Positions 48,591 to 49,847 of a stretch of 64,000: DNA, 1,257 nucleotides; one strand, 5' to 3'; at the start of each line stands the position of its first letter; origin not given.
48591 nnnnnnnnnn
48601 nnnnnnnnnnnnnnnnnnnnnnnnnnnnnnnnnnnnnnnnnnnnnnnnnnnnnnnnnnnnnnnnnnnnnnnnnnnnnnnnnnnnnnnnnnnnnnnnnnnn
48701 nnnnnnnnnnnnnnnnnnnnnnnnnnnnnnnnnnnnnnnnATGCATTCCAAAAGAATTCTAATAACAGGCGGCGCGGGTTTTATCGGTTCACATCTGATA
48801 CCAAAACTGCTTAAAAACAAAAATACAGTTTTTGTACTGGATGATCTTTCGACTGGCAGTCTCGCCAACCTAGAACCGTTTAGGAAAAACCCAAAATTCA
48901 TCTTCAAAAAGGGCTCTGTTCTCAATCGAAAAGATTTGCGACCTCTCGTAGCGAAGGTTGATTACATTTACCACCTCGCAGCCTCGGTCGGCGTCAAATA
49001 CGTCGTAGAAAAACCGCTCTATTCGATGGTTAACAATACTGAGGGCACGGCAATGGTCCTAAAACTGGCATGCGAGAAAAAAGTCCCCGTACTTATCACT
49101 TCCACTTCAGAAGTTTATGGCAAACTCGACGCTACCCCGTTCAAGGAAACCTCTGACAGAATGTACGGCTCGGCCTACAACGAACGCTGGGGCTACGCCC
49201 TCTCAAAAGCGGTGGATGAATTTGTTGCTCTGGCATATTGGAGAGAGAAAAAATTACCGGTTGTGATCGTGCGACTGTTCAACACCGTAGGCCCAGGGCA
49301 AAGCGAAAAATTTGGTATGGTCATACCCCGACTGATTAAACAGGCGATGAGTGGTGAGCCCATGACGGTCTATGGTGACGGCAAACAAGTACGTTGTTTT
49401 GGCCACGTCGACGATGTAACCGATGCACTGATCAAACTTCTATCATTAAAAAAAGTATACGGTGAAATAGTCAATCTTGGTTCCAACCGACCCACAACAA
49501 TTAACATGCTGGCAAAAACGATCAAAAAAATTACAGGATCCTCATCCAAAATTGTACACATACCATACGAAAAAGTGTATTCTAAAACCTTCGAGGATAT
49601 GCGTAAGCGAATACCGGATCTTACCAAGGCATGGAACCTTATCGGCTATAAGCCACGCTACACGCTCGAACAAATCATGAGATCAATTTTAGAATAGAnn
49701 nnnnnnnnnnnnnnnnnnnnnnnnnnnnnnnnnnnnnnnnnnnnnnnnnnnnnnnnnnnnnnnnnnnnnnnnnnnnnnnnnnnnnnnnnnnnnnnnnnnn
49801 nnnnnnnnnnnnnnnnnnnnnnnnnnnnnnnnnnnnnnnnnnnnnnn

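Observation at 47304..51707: Arn-like lipid-linked pentose modification module: GT-C transferase, UXS-like decarboxylase, ArnC-like GT2, GtrA-like protein and a C-terminally truncated UGDH-like dehydrogenase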

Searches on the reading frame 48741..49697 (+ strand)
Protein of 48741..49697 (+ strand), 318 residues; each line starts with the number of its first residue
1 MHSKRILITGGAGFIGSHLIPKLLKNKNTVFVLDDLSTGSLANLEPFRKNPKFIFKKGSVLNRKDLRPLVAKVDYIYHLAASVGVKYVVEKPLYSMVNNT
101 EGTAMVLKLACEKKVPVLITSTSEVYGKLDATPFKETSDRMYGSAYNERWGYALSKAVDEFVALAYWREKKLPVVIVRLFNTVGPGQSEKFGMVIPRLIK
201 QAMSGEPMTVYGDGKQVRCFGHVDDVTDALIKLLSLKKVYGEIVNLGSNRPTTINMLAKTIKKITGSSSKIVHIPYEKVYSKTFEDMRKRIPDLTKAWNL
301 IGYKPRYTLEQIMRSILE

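Call 3: search_protein_families(library=pfam, proteins=[window:48741-49697:+], max_evalue=0.01)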
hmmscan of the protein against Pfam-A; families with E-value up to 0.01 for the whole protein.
window:48741-49697:+ (318 aa): 9 families
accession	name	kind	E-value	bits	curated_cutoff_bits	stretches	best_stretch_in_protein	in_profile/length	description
PF16363.11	GDP_Man_Dehyd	-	1.2e-56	193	27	1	7-315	1-331/332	GDP-mannose 4,6 dehydratase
PF01370.27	Epimerase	-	2.1e-51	175.1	20.9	1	6-247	1-240/240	NAD dependent epimerase/dehydratase family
PF07993.18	NAD_binding_4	-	6.6e-19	68.5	20.1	2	61-192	77-220/258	Male sterility protein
PF02719.21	Polysacc_synt_2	-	1.2e-16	61.2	20.2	2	6-120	1-125/293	Polysaccharide biosynthesis protein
PF01073.25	3Beta_HSD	-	1.5e-14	54.2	22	1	7-231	1-226/280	3-beta hydroxysteroid dehydrogenase/isomerase family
PF04321.23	RmlD_sub_bind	-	3.1e-06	26.9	27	1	5-269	2-235/287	RmlD substrate binding domain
PF13460.12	NAD_binding_10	-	3.2e-05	24.3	27.2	1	10-178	1-142/184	NAD(P)H-binding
PF05368.20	NmrA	-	5.1e-05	23.4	27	0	3-33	2-32/298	NmrA-like family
PF03435.24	Sacchrp_dh_NADP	-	0.00016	22.5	25.1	1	7-83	2-79/129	Saccharopine dehydrogenase NADP binding domain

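Call 4: search_protein_families(library=ncbifam, proteins=[window:48741-49697:+], max_evalue=0.01)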
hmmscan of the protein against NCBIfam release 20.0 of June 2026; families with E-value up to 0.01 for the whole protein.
window:48741-49697:+ (318 aa): 34 families (the best 25 are shown)
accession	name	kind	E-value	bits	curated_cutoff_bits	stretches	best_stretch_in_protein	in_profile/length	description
TIGR01181.1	dTDP_gluc_dehyt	equivalog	2.1e-46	158.5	365.1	1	5-315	1-306/321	dTDP-glucose 4,6-dehydratase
TIGR04180.1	EDH_00030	hypoth_equivalog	2.3e-45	155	475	1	6-307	1-296/297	NAD-dependent 4,6-dehydratase LegB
TIGR01179.1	galE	equivalog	7.6e-39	133.4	262.3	1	5-316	1-321/332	UDP-glucose 4-epimerase GalE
NF008872.0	PRK11908.1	equivalog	9.8e-38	130.1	294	1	4-318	2-333/349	bifunctional UDP-4-keto-pentose/UDP-xylose synthase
NF005998.1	PRK08125.1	equivalog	4e-33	114.7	777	1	3-317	315-646/649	bifunctional UDP-4-amino-4-deoxy-L-arabinose formyltransferase/UDP-glucuronic acid oxidase ArnA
TIGR02197.1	heptose_epim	equivalog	2.7e-28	99.1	274.6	1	6-310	1-303/316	ADP-glyceromanno-heptose 6-epimerase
NF007582.0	PRK10217.1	equivalog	9.9e-27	93.9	698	1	4-263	2-268/355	dTDP-glucose 4,6-dehydratase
NF011728.1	PRK15181.1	equivalog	2.4e-24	86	760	1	3-311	15-328/348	Vi polysaccharide biosynthesis UDP-N-acetylglucosaminuronic acid C-4 epimerase TviC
NF007490.0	PRK10084.1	subfamily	9.2e-24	84.1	649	1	5-314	2-328/361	dTDP-glucose 4,6-dehydratase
TIGR03466.1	HpnA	hypoth_equivalog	2e-19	69.6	367.65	1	5-283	2-264/327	hopanoid-associated sugar epimerase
NF008360.0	PRK11150.1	equivalog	1.3e-16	60.7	452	1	6-286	2-274/310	ADP-glyceromanno-heptose 6-epimerase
NF007956.0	PRK10675.1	subfamily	8.3e-16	58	394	1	5-231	2-244/338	UDP-glucose 4-epimerase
NF047922.1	GDPFucSynFcl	equivalog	9.3e-16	58.1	500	1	4-311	3-292/308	GDP-L-fucose synthase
TIGR01746.1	Thioester-redct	subfamily_domain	4.4e-15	55.8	213.35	1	61-270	77-285/371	thioester reductase domain-containing protein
TIGR02622.1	CDP_4_6_dhtase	equivalog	7.6e-15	54.9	278.45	1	3-317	4-327/352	CDP-glucose 4,6-dehydratase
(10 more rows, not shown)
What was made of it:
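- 48741..49697 (+): UXS/ArnA-type extended SDR (318 aa). It is a predicted UDP-uronic acid decarboxylase giving UDP-4-keto-pentose and/or UDP-xylose. NCBIfam PRK11908 scores 130 bits, below the cut-off of 294 (call 4).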

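Call 14: search_solved_structures(query=window:48741-49697:+, max_evalue=1e-20, show_alignments=1)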
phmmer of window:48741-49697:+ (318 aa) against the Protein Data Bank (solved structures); distinct sequences matched with E-value up to 1e-20: 49.
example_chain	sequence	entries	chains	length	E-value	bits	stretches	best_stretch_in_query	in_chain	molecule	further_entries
4lk3_A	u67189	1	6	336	6.5e-49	170.2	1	3-313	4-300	UDP-glucuronic acid decarboxylase 1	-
4gll_A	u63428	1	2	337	3.2e-48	167.9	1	3-313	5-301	UDP-glucuronic acid decarboxylase 1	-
2b69_A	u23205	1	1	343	3.4e-48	167.9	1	3-313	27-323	UDP-glucuronate decarboxylase 1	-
4m55_A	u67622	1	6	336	4.4e-48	167.5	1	3-313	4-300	UDP-glucuronic acid decarboxylase 1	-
8vr2_A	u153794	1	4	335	1.4e-47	165.8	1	3-311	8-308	NAD-dependent epimerase/dehydratase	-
4zrm_A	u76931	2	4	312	2.3e-36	129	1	5-314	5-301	UDP-glucose 4-epimerase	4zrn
6bwl_A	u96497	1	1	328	2.5e-36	128.9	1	5-311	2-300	Pal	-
6bi4_A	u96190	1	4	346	3.1e-34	122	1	4-314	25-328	dTDP-glucose 4,6-dehydratase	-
6dnt_A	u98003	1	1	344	4.6e-34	121.4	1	2-271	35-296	NAD-dependent epimerase/dehydratase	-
6zl6_A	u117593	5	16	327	1.2e-33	120.1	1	5-310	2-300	Epimerase domain-containing protein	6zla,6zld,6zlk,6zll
6zlj_A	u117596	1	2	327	3.5e-33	118.6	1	5-310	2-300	Epimerase domain-containing protein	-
6wjb_A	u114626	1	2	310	6.3e-31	111.1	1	1-273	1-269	NAD-dependent epimerase/dehydratase family protein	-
2hun_A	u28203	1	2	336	9.9e-31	110.5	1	1-314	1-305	336aa long hypothetical dTDP-glucose 4,6-dehydratase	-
6wj9_A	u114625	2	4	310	3.2e-30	108.9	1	1-273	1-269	NAD-dependent epimerase/dehydratase family protein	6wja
3vps_A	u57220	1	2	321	6.4e-30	107.8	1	4-263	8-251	NAD-dependent epimerase/dehydratase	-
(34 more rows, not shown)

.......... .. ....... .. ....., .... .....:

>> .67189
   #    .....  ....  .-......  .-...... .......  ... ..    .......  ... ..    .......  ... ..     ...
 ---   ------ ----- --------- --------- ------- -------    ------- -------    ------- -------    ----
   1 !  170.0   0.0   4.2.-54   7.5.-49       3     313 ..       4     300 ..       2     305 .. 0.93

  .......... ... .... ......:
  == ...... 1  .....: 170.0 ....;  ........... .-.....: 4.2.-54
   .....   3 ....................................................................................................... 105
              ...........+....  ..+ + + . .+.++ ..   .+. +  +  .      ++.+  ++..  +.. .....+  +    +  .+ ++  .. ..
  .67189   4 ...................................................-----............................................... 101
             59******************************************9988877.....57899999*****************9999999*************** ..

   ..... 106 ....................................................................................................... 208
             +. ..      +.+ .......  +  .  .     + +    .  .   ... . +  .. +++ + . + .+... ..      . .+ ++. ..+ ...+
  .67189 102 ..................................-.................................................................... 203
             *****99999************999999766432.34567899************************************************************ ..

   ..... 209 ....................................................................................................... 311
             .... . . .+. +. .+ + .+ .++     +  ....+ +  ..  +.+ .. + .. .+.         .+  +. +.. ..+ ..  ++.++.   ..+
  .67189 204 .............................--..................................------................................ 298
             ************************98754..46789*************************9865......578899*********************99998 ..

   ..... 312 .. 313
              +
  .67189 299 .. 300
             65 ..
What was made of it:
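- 48741..49697 (+): Its best solved relatives are human UXS1 at 170 bits, against about 85 bits for ArnA (call 14).
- On UDP-xylose synthase / UDP-GlcA decarboxylase SDRs: The next functional classes score at most 129 bits (call 14).
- Overall similarity is twice as high to human UXS1 (170 bits) as to ArnA (about 85 bits) (call 14).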

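Call 75: find_homologous_proteins(query=window:48741-49697:+)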
Query window:48741-49697:+ (318 aa): 8000 proteins with E <= 0.001 among 8000 candidates; the best 120 are listed.
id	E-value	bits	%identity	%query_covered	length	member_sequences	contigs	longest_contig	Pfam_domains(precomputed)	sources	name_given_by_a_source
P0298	7.2e-208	707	100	100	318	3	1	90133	PF04321.24,PF16363.12,PF02719.22,PF01073.26,PF07993.19,PF13460.13,PF01370.28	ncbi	ncbi:MAG: GDP-mannose 4,6-dehydratase [Patescibacteria group bacterium]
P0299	1.7e-171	588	82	100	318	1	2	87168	PF04321.24,PF16363.12,PF02719.22,PF05368.20,PF01073.26,PF07993.19,PF01370.28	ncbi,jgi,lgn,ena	-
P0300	9.0e-161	552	78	100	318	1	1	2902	PF04321.24,PF16363.12,PF02719.22,PF05368.20,PF01073.26,PF07993.19,PF01370.28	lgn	-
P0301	8.3e-155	533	76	100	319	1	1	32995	PF04321.24,PF16363.12,PF02719.22,PF01073.26,PF07993.19,PF01370.28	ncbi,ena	-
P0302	7.7e-152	523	75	98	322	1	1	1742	PF04321.24,PF16363.12,PF02719.22,PF05368.20,PF01073.26,PF07993.19,PF13460.13,PF01370.28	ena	-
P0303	8.7e-151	520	73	100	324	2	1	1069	PF04321.24,PF16363.12,PF02719.22,PF05368.20,PF01073.26,PF07993.19,PF13460.13,PF01370.28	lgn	-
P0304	7.2e-142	490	69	98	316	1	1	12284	PF04321.24,PF16363.12,PF02719.22,PF01073.26,PF07993.19,PF01370.28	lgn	-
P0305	5.8e-141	487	70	98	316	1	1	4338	PF04321.24,PF16363.12,PF02719.22,PF01073.26,PF07993.19,PF01370.28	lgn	-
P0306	3.9e-135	468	67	98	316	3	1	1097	PF04321.24,PF16363.12,PF02719.22,PF01073.26,PF07993.19,PF13460.13,PF00106.32,PF01370.28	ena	-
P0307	7.5e-129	448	65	99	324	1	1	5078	PF04321.24,PF16363.12,PF02719.22,PF01073.26,PF07993.19,PF13460.13,PF01370.28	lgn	-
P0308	8.2e-128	444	63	98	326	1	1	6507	PF04321.24,PF16363.12,PF02719.22,PF01073.26,PF07993.19,PF13460.13,PF01370.28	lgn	-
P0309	6.7e-126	438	64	98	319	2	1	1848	PF04321.24,PF16363.12,PF02719.22,PF01073.26,PF07993.19,PF01370.28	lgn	-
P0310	4.7e-125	435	61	99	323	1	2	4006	PF04321.24,PF16363.12,PF02719.22,PF01073.26,PF07993.19,PF13460.13,PF01370.28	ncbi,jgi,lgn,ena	-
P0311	9.2e-125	434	63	98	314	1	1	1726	PF04321.24,PF16363.12,PF02719.22,PF01073.26,PF07993.19,PF00106.32,PF01370.28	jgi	jgi:UDP-glucose 4-epimerase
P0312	1.9e-124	433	63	98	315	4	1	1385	PF04321.24,PF16363.12,PF02719.22,PF01073.26,PF07993.19,PF13460.13,PF00106.32,PF01370.28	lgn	-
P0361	2.6e-113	397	56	99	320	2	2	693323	PF04321.24,PF16363.12,PF02719.22,PF01073.26,PF07993.19,PF13460.13,PF00106.32,PF01370.28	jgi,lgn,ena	-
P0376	3.9e-112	393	55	100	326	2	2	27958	PF04321.24,PF16363.12,PF02719.22,PF05368.20,PF01073.26,PF07993.19,PF13460.13,PF00106.32,PF01370.28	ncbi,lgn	ncbi:MAG: SDR family NAD(P)-dependent oxidoreductase [Candidatus Aminicenantia bacterium]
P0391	3.0e-110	386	57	98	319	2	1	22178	PF04321.24,PF16363.12,PF02719.22,PF01073.26,PF07993.19,PF01370.28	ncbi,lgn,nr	ncbi:MAG: GDP-mannose 4,6-dehydratase [Candidatus Cloacimonadota bacterium]|nr:GDP-mannose 4,6-dehyd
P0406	2.3e-108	380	58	99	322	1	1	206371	PF04321.24,PF16363.12,PF02719.22,PF01073.26,PF07993.19,PF13460.13,PF00106.32,PF01370.28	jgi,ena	-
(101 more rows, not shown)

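Call 76: find_encoding_contigs(protein=P0361, flank=6000, max_places=1)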
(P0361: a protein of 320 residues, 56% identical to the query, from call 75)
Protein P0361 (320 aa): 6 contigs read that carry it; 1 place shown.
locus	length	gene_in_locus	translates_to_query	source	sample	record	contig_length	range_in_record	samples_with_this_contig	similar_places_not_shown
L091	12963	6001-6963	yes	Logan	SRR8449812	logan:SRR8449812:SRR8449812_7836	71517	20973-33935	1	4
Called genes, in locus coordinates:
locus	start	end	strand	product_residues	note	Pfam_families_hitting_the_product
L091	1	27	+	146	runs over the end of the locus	PF04138:GtrA_DPMS_TM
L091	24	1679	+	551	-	PF13231:PMT_2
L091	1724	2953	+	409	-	PF13489:Methyltransf_23, PF00535:Glycos_transf_2, PF10111:Glyco_tranf_2_2 (weak), PF13641:Glyco_tranf_2_3 (weak)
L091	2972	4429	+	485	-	PF13231:PMT_2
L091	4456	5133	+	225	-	PF13489:Methyltransf_23, PF08241:Methyltransf_11 (weak), PF08242:Methyltransf_12 (weak)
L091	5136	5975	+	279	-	PF04794:YdjC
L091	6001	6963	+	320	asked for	PF00106:adh_short (weak), PF01073:3Beta_HSD, PF01370:Epimerase, PF02719:Polysacc_synt_2, PF04321:RmlD_sub_bind, PF07993:NAD_binding_4, PF13460:NAD_binding_10 (weak), PF16363:GDP_Man_Dehyd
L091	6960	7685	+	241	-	PF00535:Glycos_transf_2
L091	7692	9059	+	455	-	PF13231:PMT_2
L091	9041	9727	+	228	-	PF00535:Glycos_transf_2, PF10111:Glyco_tranf_2_2 (weak)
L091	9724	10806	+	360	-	PF04321:RmlD_sub_bind, PF08659:KR (faint), PF01073:3Beta_HSD, PF01370:Epimerase, PF02719:Polysacc_synt_2, PF13460:NAD_binding_10 (weak), PF16363:GDP_Man_Dehyd, PF07993:NAD_binding_4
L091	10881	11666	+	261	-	PF05050:Methyltransf_21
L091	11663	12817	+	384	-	PF00534:Glycos_transf_1, PF13692:Glyco_trans_1_4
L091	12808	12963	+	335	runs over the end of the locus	PF01075:Glyco_transf_9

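Call 77: find_encoding_contigs(protein=P0406, flank=6000, max_places=1)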
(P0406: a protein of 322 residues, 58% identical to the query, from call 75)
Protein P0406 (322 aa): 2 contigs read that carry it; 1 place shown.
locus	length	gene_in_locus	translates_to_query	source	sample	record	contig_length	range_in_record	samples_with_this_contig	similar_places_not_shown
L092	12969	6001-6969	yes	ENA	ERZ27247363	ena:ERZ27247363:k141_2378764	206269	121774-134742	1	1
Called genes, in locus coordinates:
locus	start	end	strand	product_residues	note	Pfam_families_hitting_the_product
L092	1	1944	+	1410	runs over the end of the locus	-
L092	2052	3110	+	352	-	-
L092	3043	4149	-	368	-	PF13439:Glyco_transf_4, PF13579:Glyco_trans_4_4, PF00534:Glycos_transf_1, PF13692:Glyco_trans_1_4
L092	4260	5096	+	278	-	PF03721:UDPG_MGDP_dh_N, PF00984:UDPG_MGDP_dh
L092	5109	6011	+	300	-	PF00106:adh_short (weak), PF01073:3Beta_HSD, PF01370:Epimerase, PF02719:Polysacc_synt_2, PF04321:RmlD_sub_bind, PF05368:NmrA, PF13460:NAD_binding_10, PF16363:GDP_Man_Dehyd, +1 more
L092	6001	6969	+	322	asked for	PF00106:adh_short (weak), PF01073:3Beta_HSD, PF01370:Epimerase, PF02719:Polysacc_synt_2, PF04321:RmlD_sub_bind, PF13460:NAD_binding_10, PF16363:GDP_Man_Dehyd, PF07993:NAD_binding_4, +1 more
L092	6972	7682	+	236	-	PF03065:Glyco_hydro_57 (weak), PF01522:Polysacc_deac_1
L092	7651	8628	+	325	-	PF13480:Acetyltransf_6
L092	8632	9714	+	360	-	PF01041:DegT_DnrJ_EryC1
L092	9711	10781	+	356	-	PF13439:Glyco_transf_4, PF13579:Glyco_trans_4_4, PF20706:GT4-conflict, PF00534:Glycos_transf_1, PF13692:Glyco_trans_1_4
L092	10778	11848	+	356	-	PF13439:Glyco_transf_4, PF13579:Glyco_trans_4_4 (faint), PF00534:Glycos_transf_1, PF13692:Glyco_trans_1_4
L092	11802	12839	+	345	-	PF13439:Glyco_transf_4 (weak), PF13579:Glyco_trans_4_4 (weak), PF00534:Glycos_transf_1 (weak), PF13692:Glyco_trans_1_4, PF13524:Glyco_trans_1_2 (weak), PF00534:Glycos_transf_1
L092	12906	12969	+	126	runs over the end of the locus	-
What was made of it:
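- The operon dehydrogenase-epimerase-SDR-deacetylase-acyltransferase-DegT occurs in L092 (call 77).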

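Call 78: find_encoding_contigs(protein=P0376, flank=6000, max_places=1)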
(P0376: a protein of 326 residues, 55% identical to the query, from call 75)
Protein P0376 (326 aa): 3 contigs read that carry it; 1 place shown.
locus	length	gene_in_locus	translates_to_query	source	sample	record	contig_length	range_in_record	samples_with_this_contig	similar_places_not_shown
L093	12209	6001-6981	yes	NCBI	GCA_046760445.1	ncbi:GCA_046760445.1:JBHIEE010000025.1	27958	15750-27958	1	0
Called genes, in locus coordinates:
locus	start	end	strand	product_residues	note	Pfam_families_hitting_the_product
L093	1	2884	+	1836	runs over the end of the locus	PF00932:LTD, PF07210:DUF1416 (faint), PF13620:CarboxypepD_reg, PF13715:CarbopepD_reg_2 (faint), PF13620:CarboxypepD_reg (weak), PF00041:fn3 (weak), PF16656:Pur_ac_phosph_N (weak)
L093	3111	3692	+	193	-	PF20803:PaaX_M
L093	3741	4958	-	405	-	PF13439:Glyco_transf_4, PF13579:Glyco_trans_4_4 (weak), PF00534:Glycos_transf_1, PF13692:Glyco_trans_1_4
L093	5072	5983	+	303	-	PF01073:3Beta_HSD, PF01370:Epimerase, PF02719:Polysacc_synt_2, PF04321:RmlD_sub_bind, PF05368:NmrA, PF16363:GDP_Man_Dehyd, PF13460:NAD_binding_10, PF07993:NAD_binding_4 (weak)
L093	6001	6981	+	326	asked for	PF00106:adh_short, PF01073:3Beta_HSD, PF01370:Epimerase, PF02719:Polysacc_synt_2, PF04321:RmlD_sub_bind, PF07993:NAD_binding_4, PF16363:GDP_Man_Dehyd, PF02719:Polysacc_synt_2, +2 more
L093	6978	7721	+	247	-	PF01522:Polysacc_deac_1, PF03065:Glyco_hydro_57 (weak)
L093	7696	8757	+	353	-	PF13480:Acetyltransf_6 (faint)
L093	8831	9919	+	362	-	PF01041:DegT_DnrJ_EryC1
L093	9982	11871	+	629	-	PF13522:GATase_6, PF13537:GATase_7, PF00733:Asn_synthase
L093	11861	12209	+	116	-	?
